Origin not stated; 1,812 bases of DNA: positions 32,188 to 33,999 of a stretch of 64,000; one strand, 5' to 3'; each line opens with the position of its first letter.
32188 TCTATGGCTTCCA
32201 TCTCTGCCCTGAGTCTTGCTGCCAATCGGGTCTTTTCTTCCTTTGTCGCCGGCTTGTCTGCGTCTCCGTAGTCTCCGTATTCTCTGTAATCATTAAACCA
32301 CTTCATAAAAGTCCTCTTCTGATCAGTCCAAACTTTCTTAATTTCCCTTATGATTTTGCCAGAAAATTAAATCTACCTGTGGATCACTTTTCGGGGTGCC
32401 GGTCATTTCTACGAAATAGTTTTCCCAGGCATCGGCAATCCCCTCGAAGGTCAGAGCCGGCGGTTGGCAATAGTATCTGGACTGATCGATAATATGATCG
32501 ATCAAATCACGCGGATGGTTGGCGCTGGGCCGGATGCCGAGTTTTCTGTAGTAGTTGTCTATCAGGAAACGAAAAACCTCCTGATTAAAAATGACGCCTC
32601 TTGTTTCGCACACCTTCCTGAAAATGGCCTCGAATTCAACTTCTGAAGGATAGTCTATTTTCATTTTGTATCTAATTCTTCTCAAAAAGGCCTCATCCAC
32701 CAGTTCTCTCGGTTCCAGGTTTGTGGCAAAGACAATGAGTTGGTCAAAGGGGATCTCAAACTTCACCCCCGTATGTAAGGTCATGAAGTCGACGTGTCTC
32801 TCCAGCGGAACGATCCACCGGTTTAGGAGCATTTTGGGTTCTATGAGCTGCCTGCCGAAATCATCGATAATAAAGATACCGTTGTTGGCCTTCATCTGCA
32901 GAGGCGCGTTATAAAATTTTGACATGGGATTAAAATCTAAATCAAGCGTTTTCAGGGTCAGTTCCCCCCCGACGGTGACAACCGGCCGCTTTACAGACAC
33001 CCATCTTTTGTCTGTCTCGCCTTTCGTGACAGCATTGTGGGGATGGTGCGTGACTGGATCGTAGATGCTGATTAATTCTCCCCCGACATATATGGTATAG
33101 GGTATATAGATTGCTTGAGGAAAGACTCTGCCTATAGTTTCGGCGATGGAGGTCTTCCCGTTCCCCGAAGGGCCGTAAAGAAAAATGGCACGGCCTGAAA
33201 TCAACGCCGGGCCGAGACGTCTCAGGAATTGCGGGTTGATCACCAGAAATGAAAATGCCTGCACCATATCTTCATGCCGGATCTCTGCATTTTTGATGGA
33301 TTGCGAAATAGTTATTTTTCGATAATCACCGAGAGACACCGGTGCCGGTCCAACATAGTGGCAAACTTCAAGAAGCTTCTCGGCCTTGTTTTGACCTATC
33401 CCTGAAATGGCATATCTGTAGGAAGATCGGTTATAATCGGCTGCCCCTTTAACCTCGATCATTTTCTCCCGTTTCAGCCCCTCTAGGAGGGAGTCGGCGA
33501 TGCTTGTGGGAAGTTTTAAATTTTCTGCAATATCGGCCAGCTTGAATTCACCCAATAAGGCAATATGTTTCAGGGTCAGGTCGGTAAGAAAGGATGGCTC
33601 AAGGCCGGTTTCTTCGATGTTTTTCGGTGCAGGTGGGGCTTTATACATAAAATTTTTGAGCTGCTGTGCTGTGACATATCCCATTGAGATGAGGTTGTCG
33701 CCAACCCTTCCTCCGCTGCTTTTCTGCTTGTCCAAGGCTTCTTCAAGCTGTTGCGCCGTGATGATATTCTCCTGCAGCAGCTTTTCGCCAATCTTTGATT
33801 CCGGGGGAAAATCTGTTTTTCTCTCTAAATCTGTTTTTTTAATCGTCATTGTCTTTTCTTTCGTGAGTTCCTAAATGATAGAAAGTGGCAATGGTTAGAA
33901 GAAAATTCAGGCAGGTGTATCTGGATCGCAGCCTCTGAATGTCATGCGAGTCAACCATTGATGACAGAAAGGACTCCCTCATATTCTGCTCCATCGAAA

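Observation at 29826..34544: Uncharacterised three-gene operon: J-domain protein, MshEN-AAA+ ATPase, and a giant helical-repeat/MORN protein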

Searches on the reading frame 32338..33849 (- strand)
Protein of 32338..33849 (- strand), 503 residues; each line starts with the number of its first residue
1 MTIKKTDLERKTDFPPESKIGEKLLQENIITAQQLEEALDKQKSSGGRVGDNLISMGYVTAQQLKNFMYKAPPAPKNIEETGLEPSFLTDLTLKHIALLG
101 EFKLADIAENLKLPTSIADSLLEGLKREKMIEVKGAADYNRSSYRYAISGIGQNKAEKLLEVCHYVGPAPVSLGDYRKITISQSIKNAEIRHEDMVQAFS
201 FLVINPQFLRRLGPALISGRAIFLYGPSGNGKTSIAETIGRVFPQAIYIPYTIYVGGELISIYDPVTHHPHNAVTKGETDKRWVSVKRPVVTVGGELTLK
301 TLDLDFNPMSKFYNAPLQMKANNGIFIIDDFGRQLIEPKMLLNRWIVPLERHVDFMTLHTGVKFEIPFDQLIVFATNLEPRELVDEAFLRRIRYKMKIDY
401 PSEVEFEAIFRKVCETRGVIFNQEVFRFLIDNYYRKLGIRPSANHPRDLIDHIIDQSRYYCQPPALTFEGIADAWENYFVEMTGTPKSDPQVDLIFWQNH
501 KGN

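Call 3: search_protein_families(library=pfam, proteins=[window:32338-33849:-], max_evalue=0.1)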
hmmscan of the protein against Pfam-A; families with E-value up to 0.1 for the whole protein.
window:32338-33849:- (503 aa): 6 families
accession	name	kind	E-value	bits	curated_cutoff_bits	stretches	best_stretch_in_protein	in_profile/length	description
PF01978.25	TrmB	-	0.00017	21.8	25.6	0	22-72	15-65/68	Sugar-specific transcriptional regulator TrmB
PF06068.19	TIP49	-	0.0033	17.1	23.8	1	217-261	48-90/347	TIP49 P-loop domain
PF13191.12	AAA_16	-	0.0085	17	32.6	1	218-246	22-51/167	AAA ATPase domain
PF00910.28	RNA_helicase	-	0.015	16.2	21.5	0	222-268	1-49/105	RNA helicase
PF00004.35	AAA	-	0.02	15.8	21.2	0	222-242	1-21/131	ATPase family associated with various cellular activities (AAA)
PF13479.12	AAA_24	-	0.092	13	27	0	220-244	3-23/195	AAA domain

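Call 4: search_protein_families(library=ncbifam, proteins=[window:32338-33849:-], max_evalue=0.1)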
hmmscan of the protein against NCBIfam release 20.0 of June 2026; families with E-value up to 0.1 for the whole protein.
window:32338-33849:- (503 aa): 13 families
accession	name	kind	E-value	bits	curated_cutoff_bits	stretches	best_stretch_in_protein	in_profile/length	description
NF053729.1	c-di-GMP_motif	domain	1.8e-17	62.8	38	1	19-68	1-50/53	cyclic di-GMP-binding domain-containing protein, MshE-related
NF042959.1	IteA_antiphage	equivalog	4.1e-07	29.5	510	1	367-415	223-269/367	anti-phage ATPase IteA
NF008411.1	PRK11234.1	equivalog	0.00018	20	1170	1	18-68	482-531/723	cyclic di-3',5'-guanylate-activated glycosyltransferase NfrB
NF012033.0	PRK15489.1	equivalog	0.00048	18.4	537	1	18-66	491-539/703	glycosyl transferase family protein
NF041006.2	cell_div_CdvC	equivalog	0.0038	16.2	650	0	216-239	131-154/370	cell division protein CdvC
NF003229.0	PRK04195.1-5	equivalog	0.005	15.6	280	1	219-241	44-66/413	replication factor C large subunit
NF006485.0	PRK08903.1-5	equivalog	0.0052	16.5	289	1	215-249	34-67/233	DnaA regulatory inactivator Hda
TIGR03689.1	pup_AAA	equivalog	0.0052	15.5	504.75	0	217-241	214-238/512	proteasome ATPase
TIGR02640.1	gas_vesic_GvpN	equivalog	0.011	15.3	266.8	1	214-241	16-43/262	gas vesicle protein GvpN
TIGR02538.1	type_IV_pilB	equivalog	0.042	12.4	675.65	1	19-70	1-52/564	type IV-A pilus assembly ATPase PilB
TIGR02868.1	CydC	equivalog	0.047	12.3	329.05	1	208-244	350-386/530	thiol reductant ABC exporter subunit CydC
TIGR03420.1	DnaA_homol_Hda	equivalog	0.061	12.8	194.8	0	397-437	155-195/226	DnaA regulatory inactivator Hda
TIGR00763.1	lon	equivalog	0.082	11.3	608.05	0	218-243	352-377/795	endopeptidase La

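Call 5: search_protein_families(library=padloc, proteins=[window:32338-33849:-], max_evalue=0.1)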
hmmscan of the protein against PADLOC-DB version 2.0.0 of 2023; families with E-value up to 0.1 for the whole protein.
window:32338-33849:- (503 aa): 8 families
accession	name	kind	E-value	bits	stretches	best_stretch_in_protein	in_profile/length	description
PDLC04232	IetA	-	3.9e-08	31.1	2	221-241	118-138/330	-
PDLC02196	IetA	-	1.1e-07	29.7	2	369-416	222-267/374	-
PDLC02195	IetA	-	0.00014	19.3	0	219-241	137-159/395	-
PDLC00915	TRIP13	-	0.0015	16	0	221-239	65-83/302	TRIP13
PDLC04231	IetA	-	0.0065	14.3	1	221-245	119-143/262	-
PDLC04605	PDC-M37B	-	0.0077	13.3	1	181-239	268-324/518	-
PDLC04606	PDC-M37B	-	0.028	11.6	1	184-243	141-198/390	-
PDLC01438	Csa3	-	0.035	12.2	1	29-187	86-241/305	"CAS-I,CAS-II,CAS-III,CAS-IV,CAS-V,CAS-VI; associated_signaling"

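Call 9: find_homologous_proteins(query=window:32338-33849:-, max_evalue=0.00001)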
Query window:32338-33849:- (503 aa): 8000 proteins with E <= 0.00001 among 8000 candidates; the best 120 are listed.
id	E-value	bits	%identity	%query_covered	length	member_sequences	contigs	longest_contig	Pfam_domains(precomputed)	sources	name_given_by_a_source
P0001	0.0e+0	1131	98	100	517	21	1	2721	-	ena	-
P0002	4.0e-226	770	69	96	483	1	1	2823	-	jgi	jgi:energy-coupling factor transporter ATP-binding protein EcfA2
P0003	1.1e-225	768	69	95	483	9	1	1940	-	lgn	-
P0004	1.4e-225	768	69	96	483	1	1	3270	-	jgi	jgi:hypothetical protein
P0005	1.7e-224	764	70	93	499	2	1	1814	-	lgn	-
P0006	1.2e-223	761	67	96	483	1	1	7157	-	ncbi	ncbi:MAG: ATPase [Candidatus Zixiibacteriota bacterium]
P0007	4.4e-222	756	68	94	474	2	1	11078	PF00004.36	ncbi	ncbi:MAG: ATPase [Syntrophales bacterium]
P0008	5.4e-222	756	69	94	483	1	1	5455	-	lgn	-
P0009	4.9e-219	746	67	94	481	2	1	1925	-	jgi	jgi:hypothetical protein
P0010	2.7e-218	744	67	94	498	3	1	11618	-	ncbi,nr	ncbi:MAG: putative ATPase protein [Deltaproteobacteria bacterium]|nr:putative ATPase protein [Deltap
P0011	8.3e-217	739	65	96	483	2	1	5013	-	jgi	jgi:hypothetical protein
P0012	1.1e-216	738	65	94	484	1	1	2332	-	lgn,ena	-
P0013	2.2e-215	734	67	93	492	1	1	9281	-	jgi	jgi:MoxR-like ATPase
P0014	2.0e-214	731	67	93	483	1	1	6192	-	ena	-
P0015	1.2e-213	728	65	94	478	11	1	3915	-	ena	-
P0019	4.0e-209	713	64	94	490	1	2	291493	-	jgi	jgi:hypothetical protein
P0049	9.3e-190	650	61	94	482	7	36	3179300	-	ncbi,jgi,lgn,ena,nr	ncbi:ATP-binding protein [Syntrophus aciditrophicus]|nr:ATP-binding protein [Syntrophus aciditrophic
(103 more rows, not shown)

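Call 10: find_related_loci(query=window:32338-33849:-, collection=genome_contigs, flank=7000)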
Query window:32338-33849:- (503 aa) in genome_contigs; peptide patterns used: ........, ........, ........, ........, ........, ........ (x = any residue, [..] = any of these).
83 stretches matched a pattern; 42 encode a relative of the query (tblastn E <= 1e-3); 41 distinct loci.
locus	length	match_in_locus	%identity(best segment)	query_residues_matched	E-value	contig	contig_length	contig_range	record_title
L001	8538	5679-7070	59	20-482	0e+0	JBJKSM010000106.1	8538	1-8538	MAG: Thermodesulfovibrionales bacterium isolate Bin_82 S1Ck127_522715_flag_1_multi_6.9929_len_8538, whole genome shotgun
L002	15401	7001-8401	60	16-482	0e+0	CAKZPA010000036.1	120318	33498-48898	MAG TPA_asm: uncultured Nitrospiraceae bacterium isolate SRR5214706_bin.68_CONCOCT_v1.1_MAG genome assembly, contig: ERZ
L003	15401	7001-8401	58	16-482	0e+0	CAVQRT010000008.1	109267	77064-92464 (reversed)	MAG: Thermodesulfovibrionales bacterium isolate MFD09779.bin.2.135 genome assembly, contig: contig_17726, whole genome s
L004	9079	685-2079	59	19-482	0e+0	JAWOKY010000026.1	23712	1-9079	MAG: Thermodesulfovibrionales bacterium isolate bin_2_1 c_000005919706, whole genome shotgun sequence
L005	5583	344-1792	54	7-482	0e+0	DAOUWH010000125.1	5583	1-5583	MAG TPA_asm: Nitrospirota bacterium isolate CSMAG_870 CSMAG_870_k127_3710502_length_5583_cov_6.0000, whole genome shotgu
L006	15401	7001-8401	55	17-482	0e+0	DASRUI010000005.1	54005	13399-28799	MAG TPA_asm: Thermodesulfobacteriota bacterium isolate SMAG_U7962 k141_1789570, whole genome shotgun sequence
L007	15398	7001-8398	53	17-482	4e-175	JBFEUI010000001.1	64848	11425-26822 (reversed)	MAG: Thiohalomonadaceae bacterium isolate Mix_mud07.2021.05.54 k141_3006636_length_64848_cov_11.0176, whole genome shotg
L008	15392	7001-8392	52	20-482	6e-174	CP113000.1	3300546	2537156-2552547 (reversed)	MAG: Thermodesulfobacteriota bacterium isolate ORM2a chromosome, complete genome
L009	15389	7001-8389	53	20-482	5e-172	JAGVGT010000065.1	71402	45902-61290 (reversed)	MAG: Deltaproteobacteria bacterium isolate DeMMO2_17 c_000000004611, whole genome shotgun sequence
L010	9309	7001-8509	93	1-503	0e+0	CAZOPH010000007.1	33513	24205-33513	MAG TPA_asm: uncultured Smithella sp. isolate SRP263991_co5_124 genome assembly, contig: NODE_2680_length_33513_cov_20.3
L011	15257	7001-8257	42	71-491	1e-108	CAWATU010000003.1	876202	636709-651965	MAG: uncultured Acidobacteriota bacterium isolate MFD04212.bin.1.138 genome assembly, contig: contig_3497, whole genome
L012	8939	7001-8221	43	71-479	2e-108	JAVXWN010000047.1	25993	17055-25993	MAG: Acidobacteriota bacterium isolate BP_31 scaffold_1150044, whole genome shotgun sequence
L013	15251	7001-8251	43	71-489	2e-108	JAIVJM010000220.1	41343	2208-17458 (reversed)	MAG: Acidobacteria bacterium isolate MAG52 MTG52_2956, whole genome shotgun sequence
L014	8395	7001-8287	40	49-479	6e-108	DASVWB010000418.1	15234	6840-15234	MAG TPA_asm: Pyrinomonadaceae bacterium isolate SMAG_U3359 k141_290007, whole genome shotgun sequence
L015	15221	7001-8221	42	71-479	8e-108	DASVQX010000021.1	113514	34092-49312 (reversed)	MAG TPA_asm: Pyrinomonadaceae bacterium isolate SMAG_U3219 k141_618907, whole genome shotgun sequence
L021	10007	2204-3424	42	71-479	6e-107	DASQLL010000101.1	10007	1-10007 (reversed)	MAG TPA_asm: Pyrinomonadaceae bacterium isolate SMAG_U11937 k141_3660141, whole genome shotgun sequence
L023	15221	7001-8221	42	71-479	1e-106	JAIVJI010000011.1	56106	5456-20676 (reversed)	MAG: Acidobacteria bacterium isolate MAG45 MTG45_768, whole genome shotgun sequence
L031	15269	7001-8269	40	52-479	1e-103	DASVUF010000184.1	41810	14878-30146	MAG TPA_asm: Pyrinomonadaceae bacterium isolate SMAG_U3310 k141_348429, whole genome shotgun sequence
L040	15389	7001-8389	57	20-482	0e+0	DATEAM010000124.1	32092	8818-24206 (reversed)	MAG TPA_asm: Thermodesulfobacteriota bacterium isolate SMAG_U8218 k141_3663304, whole genome shotgun sequence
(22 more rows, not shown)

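Call 14: search_protein_families(library=pfam, proteins=[L006:4844-6958:+, L006:3216-4838:+, L006:8414-8782:+, L006:8779-10620:+, L006:10624-12000:+, L002:5315-6889:+, L009:4932-6734:+, L009:2797-4947:+, L008:4119-6569:+, L009:8588-10042:+], max_evalue=0.001)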
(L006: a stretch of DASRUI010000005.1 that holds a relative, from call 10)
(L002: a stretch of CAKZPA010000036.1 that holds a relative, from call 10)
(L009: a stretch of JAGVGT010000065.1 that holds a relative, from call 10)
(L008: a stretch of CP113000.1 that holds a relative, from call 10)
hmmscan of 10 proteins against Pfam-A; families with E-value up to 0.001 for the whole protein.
L006:4844-6958:+ (704 aa): 0 families

L006:3216-4838:+ (540 aa): 9 families
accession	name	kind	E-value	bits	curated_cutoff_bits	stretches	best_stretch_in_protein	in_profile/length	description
PF07719.23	TPR_2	-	5.6e-12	45.2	27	2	492-522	4-34/34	Tetratricopeptide repeat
PF00515.34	TPR_1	-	1.6e-11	43.9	27.8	1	491-522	3-34/34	Tetratricopeptide repeat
PF13181.12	TPR_8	-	2.8e-11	43.1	25.7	1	489-522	1-34/34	Tetratricopeptide repeat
PF13432.12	TPR_16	-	6.1e-11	43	32.7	2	469-521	11-63/65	Tetratricopeptide repeat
PF13424.12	TPR_12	-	1.4e-07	32.1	30.1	1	459-518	7-74/77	Tetratricopeptide repeat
PF13414.12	TPR_11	-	2.2e-07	30.9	26.8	1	462-503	1-42/42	TPR repeat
PF14559.12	TPR_19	-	2.3e-06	28.3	25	1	468-529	4-65/68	Tetratricopeptide repeat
PF13431.12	TPR_17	-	3.9e-06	27.2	24.4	0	478-508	2-32/34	Tetratricopeptide repeat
PF13428.12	TPR_14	-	8.8e-06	26.4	23.5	0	459-496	5-42/44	Tetratricopeptide repeat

L006:8414-8782:+ (122 aa): 1 family
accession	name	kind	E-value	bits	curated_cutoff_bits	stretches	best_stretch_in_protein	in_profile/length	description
PF00072.30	Response_reg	-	8e-32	110.2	30.2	1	3-115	1-111/111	Response regulator receiver domain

L006:8779-10620:+ (613 aa): 2 families
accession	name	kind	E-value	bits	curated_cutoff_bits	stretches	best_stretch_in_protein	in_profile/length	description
PF02518.31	HATPase_c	-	2.2e-29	102.6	26.4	1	259-369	1-110/111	Histidine kinase-, DNA gyrase B-, and HSP90-like ATPase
PF00512.31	HisKA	-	3.2e-18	66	26.9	1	144-209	2-65/66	His Kinase A (phospho-acceptor) domain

L006:10624-12000:+ (458 aa): 5 families
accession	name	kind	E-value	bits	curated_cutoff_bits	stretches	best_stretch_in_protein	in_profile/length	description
PF13487.12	HD_5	-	7.3e-43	146.7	27.2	1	286-447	6-170/170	HD domain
PF01966.28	HD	-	2.9e-26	92.5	22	1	294-415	1-115/116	HD domain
PF01590.32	GAF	-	1.5e-12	48.7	22.4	1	123-263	1-133/133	GAF domain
PF13185.12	GAF_2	-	1.1e-10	42.3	28.6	1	122-263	2-135/136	GAF domain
PF08668.18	HDOD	-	0.00097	19.1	22.9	0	296-354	97-153/196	HDOD domain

L002:5315-6889:+ (524 aa): 0 families

L009:4932-6734:+ (600 aa): 1 family
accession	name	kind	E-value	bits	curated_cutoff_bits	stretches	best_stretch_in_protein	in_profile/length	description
PF13231.12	PMT_2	-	9.1e-06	26.4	26.1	1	111-247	20-158/160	Dolichyl-phosphate-mannose-protein mannosyltransferase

L009:2797-4947:+ (716 aa): 3 families
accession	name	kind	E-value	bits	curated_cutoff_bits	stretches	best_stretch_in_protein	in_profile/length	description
PF00884.28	Sulfatase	-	3e-31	109.3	25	1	231-563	1-299/301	Sulfatase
PF01663.27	Phosphodiest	-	5.3e-17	62.9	23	2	233-296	1-61/342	Type I phosphodiesterase / nucleotide pyrophosphatase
PF02995.22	DUF229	-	6.7e-08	32.1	25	1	450-489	305-344/496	Protein of unknown function (DUF229)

L008:4119-6569:+ (816 aa): 8 families
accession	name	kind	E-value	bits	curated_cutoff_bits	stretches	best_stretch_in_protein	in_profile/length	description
PF05362.19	Lon_C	-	2e-92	308.8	21.1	1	580-784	1-204/205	Lon protease (S16) C-terminal proteolytic domain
PF02190.22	LON_substr_bdg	-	3.5e-53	180.9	28.7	1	20-211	1-199/200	ATP-dependent protease La (LON) substrate-binding domain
PF00004.35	AAA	-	2.2e-27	96.5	21.2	1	362-500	1-127/131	ATPase family associated with various cellular activities (AAA)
PF22667.2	Lon_lid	-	6.2e-23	80.7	27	1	523-575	1-53/57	Lon protease AAA+ ATPase lid domain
PF07728.20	AAA_5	-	1.5e-10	41.7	22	1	362-496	2-139/139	AAA domain (dynein-related subfamily)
PF13541.12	ChlI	-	8.4e-06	26.1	27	1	672-752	41-121/121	Subunit ChlI of Mg-chelatase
PF13401.12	AAA_22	-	0.00017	22.3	27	0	361-441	7-99/130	AAA domain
PF00931.28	NB-ARC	-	0.00026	20.8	23.5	0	352-382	11-41/248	NB-ARC domain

L009:8588-10042:+ (484 aa): 4 families
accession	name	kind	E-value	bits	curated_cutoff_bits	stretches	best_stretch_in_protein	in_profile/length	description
PF01743.26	PolyA_pol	-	4e-15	56.7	23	1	30-150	1-126/126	Poly A polymerase head domain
PF12627.12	PolyA_pol_RNAbd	-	2.3e-09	37.3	22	1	176-234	2-60/64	Probable RNA and SrmB- binding site of polymerase A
PF01966.28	HD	-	2.8e-08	34.5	22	1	276-371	12-104/116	HD domain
PF13735.12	tRNA_NucTran2_2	-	0.00018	21.9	27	1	434-475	103-147/149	tRNA nucleotidyltransferase domain 2 putative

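Call 16: find_encoding_contigs(protein=P0007, flank=6000, max_places=2)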
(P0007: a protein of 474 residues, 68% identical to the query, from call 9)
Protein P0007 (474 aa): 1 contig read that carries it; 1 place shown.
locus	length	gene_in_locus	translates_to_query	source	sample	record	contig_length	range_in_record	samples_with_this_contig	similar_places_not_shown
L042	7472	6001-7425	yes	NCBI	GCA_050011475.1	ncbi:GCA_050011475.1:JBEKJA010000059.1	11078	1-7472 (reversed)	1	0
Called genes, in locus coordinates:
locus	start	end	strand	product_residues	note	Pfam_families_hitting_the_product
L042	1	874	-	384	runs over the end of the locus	PF06564:CBP_BcsQ (faint), PF10609:ParA, PF13614:AAA_31, PF01656:CbiA (weak)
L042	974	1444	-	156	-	-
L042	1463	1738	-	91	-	-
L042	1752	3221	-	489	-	PF13629:T2SS-T3SS_pil_N, PF00263:Secretin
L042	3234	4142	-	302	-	PF08666:SAF, PF13144:ChapFlgA (weak), PF16976:RcpC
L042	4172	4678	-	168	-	PF01478:Peptidase_A24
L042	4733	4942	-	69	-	PF04964:Flp_Fap (weak)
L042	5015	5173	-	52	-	PF04964:Flp_Fap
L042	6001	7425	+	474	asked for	PF00004:AAA (faint)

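Call 17: find_encoding_contigs(protein=P0019, flank=6000, max_places=2)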
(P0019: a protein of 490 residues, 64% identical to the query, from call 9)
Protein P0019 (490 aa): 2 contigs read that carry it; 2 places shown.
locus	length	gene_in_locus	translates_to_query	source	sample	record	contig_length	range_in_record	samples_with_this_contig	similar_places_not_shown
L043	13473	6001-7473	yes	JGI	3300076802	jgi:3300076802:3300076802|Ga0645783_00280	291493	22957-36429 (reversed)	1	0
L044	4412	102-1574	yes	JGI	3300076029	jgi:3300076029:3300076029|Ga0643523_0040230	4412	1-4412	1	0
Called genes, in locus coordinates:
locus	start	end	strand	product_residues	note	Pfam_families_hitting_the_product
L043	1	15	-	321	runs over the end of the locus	PF01380:SIS, PF00571:CBS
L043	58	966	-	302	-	PF00793:DAHP_synth_1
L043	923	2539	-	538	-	PF06418:CTP_synth_N, PF00117:GATase, PF07722:Peptidase_C26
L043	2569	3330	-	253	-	PF02348:CTP_transf_3, PF12804:NTP_transf_3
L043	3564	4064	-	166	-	PF01584:CheW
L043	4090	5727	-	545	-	PF02203:TarH, PF12729:4HB_MCP_1, PF00015:MCPsignal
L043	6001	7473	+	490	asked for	-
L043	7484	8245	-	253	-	PF00535:Glycos_transf_2, PF10111:Glyco_tranf_2_2 (weak), PF13641:Glyco_tranf_2_3 (faint)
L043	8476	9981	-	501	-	-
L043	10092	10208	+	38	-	-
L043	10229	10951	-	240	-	PF01209:Ubie_methyltran, PF13489:Methyltransf_23, PF07021:MetW, PF13847:Methyltransf_31, PF08241:Methyltransf_11, PF08242:Methyltransf_12, PF13649:Methyltransf_25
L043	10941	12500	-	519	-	-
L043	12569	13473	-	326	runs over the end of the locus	PF00535:Glycos_transf_2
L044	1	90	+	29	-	?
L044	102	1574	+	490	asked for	-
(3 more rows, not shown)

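Call 18: find_encoding_contigs(protein=P0049, flank=6000, max_places=2)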
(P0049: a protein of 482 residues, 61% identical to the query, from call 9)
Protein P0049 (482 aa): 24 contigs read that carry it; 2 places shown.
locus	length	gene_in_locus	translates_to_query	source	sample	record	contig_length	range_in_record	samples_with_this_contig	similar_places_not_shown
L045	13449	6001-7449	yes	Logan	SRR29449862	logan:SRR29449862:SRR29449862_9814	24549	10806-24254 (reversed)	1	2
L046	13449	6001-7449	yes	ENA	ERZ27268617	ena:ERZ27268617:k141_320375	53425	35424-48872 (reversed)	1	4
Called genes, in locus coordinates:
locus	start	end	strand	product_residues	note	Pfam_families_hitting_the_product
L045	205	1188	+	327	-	PF01073:3Beta_HSD, PF01370:Epimerase, PF02719:Polysacc_synt_2, PF04321:RmlD_sub_bind, PF16363:GDP_Man_Dehyd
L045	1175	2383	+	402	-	PF00155:Aminotran_1_2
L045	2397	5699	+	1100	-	PF00989:PAS, PF08448:PAS_4, PF13426:PAS_9, PF13185:GAF_2, PF13426:PAS_9, PF08447:PAS_3, PF08448:PAS_4, PF00512:HisKA, +7 more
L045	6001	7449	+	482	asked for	-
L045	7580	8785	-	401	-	PF00202:Aminotran_3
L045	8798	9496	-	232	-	PF01168:Ala_racemase_N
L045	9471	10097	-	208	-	PF02545:Maf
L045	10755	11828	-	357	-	PF00483:NTP_transferase, PF12804:NTP_transf_3, PF22640:ManC_GMP_beta-helix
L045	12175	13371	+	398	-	PF17785:PUA_3, PF10672:Methyltrans_SAM, PF03602:Cons_hypoth95 (weak)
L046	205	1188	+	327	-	PF01073:3Beta_HSD, PF01370:Epimerase, PF02719:Polysacc_synt_2, PF04321:RmlD_sub_bind, PF16363:GDP_Man_Dehyd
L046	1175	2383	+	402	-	PF00155:Aminotran_1_2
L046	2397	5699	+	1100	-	PF00989:PAS, PF08448:PAS_4, PF13426:PAS_9, PF13185:GAF_2, PF13426:PAS_9, PF08447:PAS_3, PF08448:PAS_4, PF00512:HisKA, +7 more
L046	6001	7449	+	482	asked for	-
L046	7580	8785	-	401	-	PF00202:Aminotran_3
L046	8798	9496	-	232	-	PF01168:Ala_racemase_N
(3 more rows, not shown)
